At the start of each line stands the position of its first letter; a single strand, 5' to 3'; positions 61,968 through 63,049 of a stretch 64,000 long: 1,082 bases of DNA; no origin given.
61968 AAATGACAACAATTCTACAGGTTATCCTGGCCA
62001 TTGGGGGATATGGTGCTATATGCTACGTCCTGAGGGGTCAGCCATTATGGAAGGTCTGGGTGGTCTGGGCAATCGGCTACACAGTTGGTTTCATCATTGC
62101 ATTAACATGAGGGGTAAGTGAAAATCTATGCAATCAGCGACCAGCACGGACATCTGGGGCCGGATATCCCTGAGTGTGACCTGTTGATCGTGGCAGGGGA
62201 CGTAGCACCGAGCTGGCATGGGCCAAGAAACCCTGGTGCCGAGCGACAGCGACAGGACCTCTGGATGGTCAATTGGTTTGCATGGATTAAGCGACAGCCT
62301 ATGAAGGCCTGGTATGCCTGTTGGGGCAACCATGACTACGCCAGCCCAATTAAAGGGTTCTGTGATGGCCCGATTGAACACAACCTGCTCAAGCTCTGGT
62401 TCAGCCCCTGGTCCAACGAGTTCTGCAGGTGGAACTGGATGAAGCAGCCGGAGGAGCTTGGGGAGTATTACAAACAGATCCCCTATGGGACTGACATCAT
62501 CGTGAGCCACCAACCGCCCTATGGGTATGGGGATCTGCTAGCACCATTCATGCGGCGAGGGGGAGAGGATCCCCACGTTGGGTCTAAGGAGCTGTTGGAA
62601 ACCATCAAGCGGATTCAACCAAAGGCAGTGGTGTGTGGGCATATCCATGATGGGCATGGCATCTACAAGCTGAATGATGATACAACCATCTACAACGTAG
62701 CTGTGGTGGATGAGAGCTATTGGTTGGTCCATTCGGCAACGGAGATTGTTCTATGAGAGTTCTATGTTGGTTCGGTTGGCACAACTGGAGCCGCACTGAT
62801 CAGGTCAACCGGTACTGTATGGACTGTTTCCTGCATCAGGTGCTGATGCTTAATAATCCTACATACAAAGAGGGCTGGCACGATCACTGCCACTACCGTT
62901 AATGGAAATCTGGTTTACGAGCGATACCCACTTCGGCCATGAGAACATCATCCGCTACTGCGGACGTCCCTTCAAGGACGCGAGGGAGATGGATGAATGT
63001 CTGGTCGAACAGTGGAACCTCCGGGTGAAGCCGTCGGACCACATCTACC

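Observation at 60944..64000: Unfused RNA-repair-like module: Rnl-type ligase, two calcineurin-like phosphoesterases and a T4-Pnk-like kinase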

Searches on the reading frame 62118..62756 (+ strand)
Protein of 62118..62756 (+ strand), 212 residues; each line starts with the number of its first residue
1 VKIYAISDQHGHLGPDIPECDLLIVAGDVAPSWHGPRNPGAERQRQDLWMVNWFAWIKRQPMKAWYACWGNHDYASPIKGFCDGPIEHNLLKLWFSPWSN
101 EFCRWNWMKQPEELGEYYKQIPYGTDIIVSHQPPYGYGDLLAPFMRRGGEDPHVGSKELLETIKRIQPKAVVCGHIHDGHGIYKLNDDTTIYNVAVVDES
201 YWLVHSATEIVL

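Call 5: search_protein_families(library=pfam, proteins=[window:62118-62756:+], max_evalue=0.1)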
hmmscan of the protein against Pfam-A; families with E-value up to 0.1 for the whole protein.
window:62118-62756:+ (212 aa): 3 families
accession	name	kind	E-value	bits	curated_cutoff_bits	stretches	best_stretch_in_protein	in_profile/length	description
PF00149.33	Metallophos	-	2.7e-10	41.4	21.5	1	18-178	29-190/191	Calcineurin-like phosphoesterase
PF12850.12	Metallophos_2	-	0.00037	21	27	1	1-178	1-118/154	Calcineurin-like phosphoesterase superfamily domain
PF14582.11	Metallophos_3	-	0.0059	16.4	28.2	1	152-185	195-228/259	Metallophosphoesterase, calcineurin superfamily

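Call 6: search_protein_families(library=phrogs, proteins=[window:62118-62756:+], max_evalue=0.01)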
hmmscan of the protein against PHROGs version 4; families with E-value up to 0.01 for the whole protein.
window:62118-62756:+ (212 aa): 1 family
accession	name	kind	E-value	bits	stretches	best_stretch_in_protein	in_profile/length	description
phrog_1649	-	other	1.1e-12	48.2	2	105-193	181-266/308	metallo-phosphoesterase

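Call 22: search_protein_families(library=ncbifam, proteins=[window:62118-62756:+], max_evalue=0.1)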
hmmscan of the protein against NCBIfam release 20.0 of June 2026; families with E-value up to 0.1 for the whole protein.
window:62118-62756:+ (212 aa): 3 families
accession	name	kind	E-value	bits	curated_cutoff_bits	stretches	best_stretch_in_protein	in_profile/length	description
TIGR03729.1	acc_ester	subfamily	0.023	14.1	148.25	1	154-192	196-232/239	putative phosphoesterase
NF006988.0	PRK09453.1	equivalog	0.03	14.2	117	0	1-42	1-48/183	phosphodiesterase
TIGR00619.1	sbcd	subfamily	0.081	12.7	77.65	0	20-77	40-90/252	exonuclease subunit SbcD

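Call 49: search_solved_structures(query=window:62118-62756:+, max_evalue=1, show_alignments=1)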
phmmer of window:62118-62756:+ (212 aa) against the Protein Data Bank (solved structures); distinct sequences matched with E-value up to 1: 4.
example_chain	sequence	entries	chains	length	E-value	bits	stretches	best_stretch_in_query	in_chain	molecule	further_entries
3rl4_A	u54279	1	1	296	3.3e-12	49.4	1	91-194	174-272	Metallophosphoesterase MPPED2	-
3rl3_A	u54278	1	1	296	7.8e-11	44.9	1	91-194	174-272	Metallophosphoesterase MPPED2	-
3rl5_A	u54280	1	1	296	9.7e-11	44.6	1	91-194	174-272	Metallophosphoesterase MPPED2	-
2yvt_A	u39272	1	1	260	0.15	14.5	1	140-193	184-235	Hypothetical protein aq_1956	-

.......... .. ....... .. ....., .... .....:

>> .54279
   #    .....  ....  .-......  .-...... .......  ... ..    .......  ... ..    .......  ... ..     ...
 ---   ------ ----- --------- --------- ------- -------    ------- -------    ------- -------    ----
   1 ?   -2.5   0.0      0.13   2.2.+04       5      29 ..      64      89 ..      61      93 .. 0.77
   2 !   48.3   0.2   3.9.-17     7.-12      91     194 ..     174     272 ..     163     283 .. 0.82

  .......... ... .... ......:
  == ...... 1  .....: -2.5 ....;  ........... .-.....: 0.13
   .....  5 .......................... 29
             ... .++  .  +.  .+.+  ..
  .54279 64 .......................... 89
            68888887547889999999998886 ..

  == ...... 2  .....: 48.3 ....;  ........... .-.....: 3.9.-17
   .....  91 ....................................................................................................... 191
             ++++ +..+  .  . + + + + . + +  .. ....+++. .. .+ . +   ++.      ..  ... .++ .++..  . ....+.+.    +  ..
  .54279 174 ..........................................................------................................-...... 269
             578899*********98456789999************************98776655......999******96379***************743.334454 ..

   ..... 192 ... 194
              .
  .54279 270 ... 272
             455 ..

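Call 75: find_related_loci(query=A5, collection=viral_contigs, flank=6000)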
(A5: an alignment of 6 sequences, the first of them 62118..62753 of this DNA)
Query A5 (212 aa) in viral_contigs; peptide patterns used: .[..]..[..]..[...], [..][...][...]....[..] (x = any residue, [..] = any of these).
108 stretches matched a pattern; 47 encode a relative of the query (tblastn E <= 1e-3); 47 distinct loci.
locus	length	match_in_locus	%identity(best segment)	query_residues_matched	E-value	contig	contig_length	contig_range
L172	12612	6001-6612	42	1-210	5e-44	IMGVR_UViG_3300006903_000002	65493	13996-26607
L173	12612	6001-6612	40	1-205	4e-35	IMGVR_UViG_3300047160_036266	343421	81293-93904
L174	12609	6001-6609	38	1-201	1e-34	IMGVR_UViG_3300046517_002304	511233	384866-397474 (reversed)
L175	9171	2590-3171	35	1-197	2e-31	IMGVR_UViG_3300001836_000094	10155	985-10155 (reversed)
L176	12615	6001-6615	33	2-195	6e-30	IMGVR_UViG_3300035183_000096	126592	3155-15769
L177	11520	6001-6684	34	1-203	2e-29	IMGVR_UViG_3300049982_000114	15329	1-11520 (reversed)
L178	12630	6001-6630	33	1-212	1e-27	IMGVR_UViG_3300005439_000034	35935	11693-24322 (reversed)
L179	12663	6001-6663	32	1-201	2e-27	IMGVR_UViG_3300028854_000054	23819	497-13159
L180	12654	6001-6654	30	1-201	7e-25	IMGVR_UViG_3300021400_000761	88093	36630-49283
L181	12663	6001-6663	30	1-201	4e-24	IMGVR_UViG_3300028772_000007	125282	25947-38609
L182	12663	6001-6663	30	1-201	4e-24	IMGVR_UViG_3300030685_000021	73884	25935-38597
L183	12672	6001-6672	30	1-201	5e-24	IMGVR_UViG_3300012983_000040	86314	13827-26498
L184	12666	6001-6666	28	1-201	3e-23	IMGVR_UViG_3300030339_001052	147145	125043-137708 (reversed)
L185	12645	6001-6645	31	1-201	5e-23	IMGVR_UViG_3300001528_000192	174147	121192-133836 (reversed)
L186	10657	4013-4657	29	1-201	3e-23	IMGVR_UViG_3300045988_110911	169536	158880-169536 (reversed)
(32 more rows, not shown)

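Call 83: search_solved_structures(query=A5, max_evalue=1)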
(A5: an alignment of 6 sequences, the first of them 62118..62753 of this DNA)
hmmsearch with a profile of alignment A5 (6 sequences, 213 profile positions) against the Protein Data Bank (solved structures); distinct sequences matched with E-value up to 1: 22.
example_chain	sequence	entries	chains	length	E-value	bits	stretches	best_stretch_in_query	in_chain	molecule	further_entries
3rl4_A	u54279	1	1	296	1.6e-24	89.6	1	71-212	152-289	Metallophosphoesterase MPPED2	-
3rl3_A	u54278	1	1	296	6.7e-23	84.4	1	71-212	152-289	Metallophosphoesterase MPPED2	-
3rl5_A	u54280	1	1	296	1.1e-21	80.4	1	73-212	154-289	Metallophosphoesterase MPPED2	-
9k2e_A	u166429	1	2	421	0.22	14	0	17-94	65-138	Acid sphingomyelinase-like phosphodiesterase 3b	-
5kar_A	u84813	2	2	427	0.23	14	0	17-94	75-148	Acid sphingomyelinase-like phosphodiesterase 3b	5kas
6jm9_X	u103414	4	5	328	0.25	13.9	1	19-80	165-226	Histone-lysine N-methyltransferase, H3 lysine-79 specific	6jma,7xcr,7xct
6o96_K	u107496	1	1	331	0.26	13.8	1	19-80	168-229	Histone-lysine N-methyltransferase, H3 lysine-79 specific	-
5drt_A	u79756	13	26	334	0.26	13.8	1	19-80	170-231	Histone-lysine N-methyltransferase, H3 lysine-79 specific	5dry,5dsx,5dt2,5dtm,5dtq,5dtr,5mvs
6in3_A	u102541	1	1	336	0.26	13.8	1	19-80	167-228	Histone-lysine N-methyltransferase, H3 lysine-79 specific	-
4wvl_A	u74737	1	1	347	0.28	13.7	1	19-80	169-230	Histone-lysine N-methyltransferase, H3 lysine-79 specific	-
3sr4_A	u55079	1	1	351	0.28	13.7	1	19-80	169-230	Histone-lysine N-methyltransferase, H3 lysine-79 specific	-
4er3_A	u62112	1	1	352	0.28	13.7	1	19-80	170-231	Histone-lysine N-methyltransferase, H3 lysine-79 specific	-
4er5_A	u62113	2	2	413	0.38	13.3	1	19-80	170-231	Histone-lysine N-methyltransferase, H3 lysine-79 specific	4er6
1nw3_A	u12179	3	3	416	0.38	13.2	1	19-80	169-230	histone methyltransferase DOT1L | Histone-lysine N-methyltransferase, H3 lysine-79 specific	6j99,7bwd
6nn6_K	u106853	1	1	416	0.38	13.2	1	19-80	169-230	Histone-lysine N-methyltransferase, H3 lysine-79 specific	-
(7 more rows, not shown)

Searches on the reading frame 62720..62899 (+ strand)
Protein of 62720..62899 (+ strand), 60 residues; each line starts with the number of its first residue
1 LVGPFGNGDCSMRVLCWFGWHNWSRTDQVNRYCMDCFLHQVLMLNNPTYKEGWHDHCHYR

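Call 79: search_protein_families(library=pfam, proteins=[window:62720-62899:+], max_evalue=0.01)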
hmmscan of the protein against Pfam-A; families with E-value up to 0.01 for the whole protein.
window:62720-62899:+ (60 aa): 0 families
